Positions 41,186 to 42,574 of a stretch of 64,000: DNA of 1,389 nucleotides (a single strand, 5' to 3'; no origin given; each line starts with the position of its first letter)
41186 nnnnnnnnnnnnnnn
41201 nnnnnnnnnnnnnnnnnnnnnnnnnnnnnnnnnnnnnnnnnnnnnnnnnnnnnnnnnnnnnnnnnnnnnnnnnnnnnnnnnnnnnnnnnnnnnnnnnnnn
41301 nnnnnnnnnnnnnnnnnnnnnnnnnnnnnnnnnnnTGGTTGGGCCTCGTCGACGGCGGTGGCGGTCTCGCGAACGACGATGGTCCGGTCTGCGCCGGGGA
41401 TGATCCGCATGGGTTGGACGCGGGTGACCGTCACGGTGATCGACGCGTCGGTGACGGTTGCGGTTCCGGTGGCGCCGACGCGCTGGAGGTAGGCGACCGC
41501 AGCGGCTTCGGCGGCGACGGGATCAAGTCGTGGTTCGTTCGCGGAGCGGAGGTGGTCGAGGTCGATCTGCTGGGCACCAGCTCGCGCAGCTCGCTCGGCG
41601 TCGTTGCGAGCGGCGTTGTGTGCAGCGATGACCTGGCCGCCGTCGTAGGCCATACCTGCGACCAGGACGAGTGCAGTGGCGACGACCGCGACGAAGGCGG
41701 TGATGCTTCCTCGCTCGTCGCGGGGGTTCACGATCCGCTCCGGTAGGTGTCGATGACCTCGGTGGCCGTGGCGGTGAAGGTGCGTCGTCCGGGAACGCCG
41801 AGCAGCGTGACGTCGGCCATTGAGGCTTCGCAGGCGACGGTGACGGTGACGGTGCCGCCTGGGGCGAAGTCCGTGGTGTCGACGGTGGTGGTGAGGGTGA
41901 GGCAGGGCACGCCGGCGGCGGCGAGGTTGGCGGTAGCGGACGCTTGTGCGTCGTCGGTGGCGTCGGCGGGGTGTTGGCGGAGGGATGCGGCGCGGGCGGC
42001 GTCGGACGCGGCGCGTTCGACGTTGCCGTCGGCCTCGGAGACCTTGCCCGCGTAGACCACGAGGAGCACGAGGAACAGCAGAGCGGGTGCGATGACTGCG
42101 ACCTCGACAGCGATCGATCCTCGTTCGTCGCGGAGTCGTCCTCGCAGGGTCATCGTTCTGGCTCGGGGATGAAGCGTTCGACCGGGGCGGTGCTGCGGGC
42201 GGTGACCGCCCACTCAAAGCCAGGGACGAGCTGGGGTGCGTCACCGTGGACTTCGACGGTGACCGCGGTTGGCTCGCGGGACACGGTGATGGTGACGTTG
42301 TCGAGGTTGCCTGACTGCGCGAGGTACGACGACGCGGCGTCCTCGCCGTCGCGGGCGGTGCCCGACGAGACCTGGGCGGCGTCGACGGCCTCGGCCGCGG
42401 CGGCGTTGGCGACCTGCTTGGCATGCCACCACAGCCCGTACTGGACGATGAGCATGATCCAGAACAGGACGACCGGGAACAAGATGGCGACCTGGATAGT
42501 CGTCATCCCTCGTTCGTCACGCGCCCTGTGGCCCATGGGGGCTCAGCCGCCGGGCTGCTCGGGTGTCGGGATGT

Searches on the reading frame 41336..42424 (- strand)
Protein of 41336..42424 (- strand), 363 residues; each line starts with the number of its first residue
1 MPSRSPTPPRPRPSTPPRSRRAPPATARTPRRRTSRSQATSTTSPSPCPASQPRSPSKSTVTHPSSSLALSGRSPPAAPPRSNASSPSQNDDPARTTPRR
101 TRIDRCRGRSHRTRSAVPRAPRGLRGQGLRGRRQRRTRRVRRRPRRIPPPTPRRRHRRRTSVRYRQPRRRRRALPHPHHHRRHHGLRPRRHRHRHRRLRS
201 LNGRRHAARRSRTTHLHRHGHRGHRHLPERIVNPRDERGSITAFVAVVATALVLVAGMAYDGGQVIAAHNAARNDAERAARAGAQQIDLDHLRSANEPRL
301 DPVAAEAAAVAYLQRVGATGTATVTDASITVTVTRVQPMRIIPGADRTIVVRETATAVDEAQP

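Call 45: search_protein_families(library=pfam, proteins=[window:41336-42424:-], max_evalue=0.001)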
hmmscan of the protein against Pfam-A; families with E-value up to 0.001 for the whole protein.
window:41336-42424:- (363 aa): 1 family
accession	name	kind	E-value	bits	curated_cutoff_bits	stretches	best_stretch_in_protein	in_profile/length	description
PF13400.11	Tad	-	7.6e-06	26.6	22.3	1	239-286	1-47/47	Putative Flp pilus-assembly TadE/G-like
